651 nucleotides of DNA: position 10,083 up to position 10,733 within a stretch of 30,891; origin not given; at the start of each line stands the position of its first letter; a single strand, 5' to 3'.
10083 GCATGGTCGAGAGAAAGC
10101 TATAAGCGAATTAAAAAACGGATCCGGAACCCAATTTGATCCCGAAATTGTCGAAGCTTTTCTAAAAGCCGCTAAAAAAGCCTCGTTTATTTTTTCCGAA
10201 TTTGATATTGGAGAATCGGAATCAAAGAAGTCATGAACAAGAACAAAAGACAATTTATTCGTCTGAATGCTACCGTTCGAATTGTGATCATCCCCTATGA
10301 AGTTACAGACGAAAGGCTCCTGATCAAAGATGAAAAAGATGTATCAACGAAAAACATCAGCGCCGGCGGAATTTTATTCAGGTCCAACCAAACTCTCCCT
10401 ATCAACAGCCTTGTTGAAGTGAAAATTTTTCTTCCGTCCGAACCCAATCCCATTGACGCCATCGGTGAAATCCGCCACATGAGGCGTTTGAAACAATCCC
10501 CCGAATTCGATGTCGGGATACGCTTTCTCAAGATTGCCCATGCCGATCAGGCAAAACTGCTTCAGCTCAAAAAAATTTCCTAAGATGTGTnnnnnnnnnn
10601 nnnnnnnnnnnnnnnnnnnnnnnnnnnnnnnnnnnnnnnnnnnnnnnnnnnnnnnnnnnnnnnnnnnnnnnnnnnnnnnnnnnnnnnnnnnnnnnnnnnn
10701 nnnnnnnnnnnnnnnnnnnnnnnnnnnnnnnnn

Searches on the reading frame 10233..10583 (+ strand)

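Call 39: search_protein_families(library=pfam, proteins=[window:10233-10583:+], max_evalue=0.0001)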
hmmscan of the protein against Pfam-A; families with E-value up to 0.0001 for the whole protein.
window:10233-10583:+ (116 aa): 1 family
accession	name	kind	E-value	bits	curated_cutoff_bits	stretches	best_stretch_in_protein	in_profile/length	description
PF07238.19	PilZ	-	7.8e-11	42.7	22.5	1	5-112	2-99/102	PilZ domain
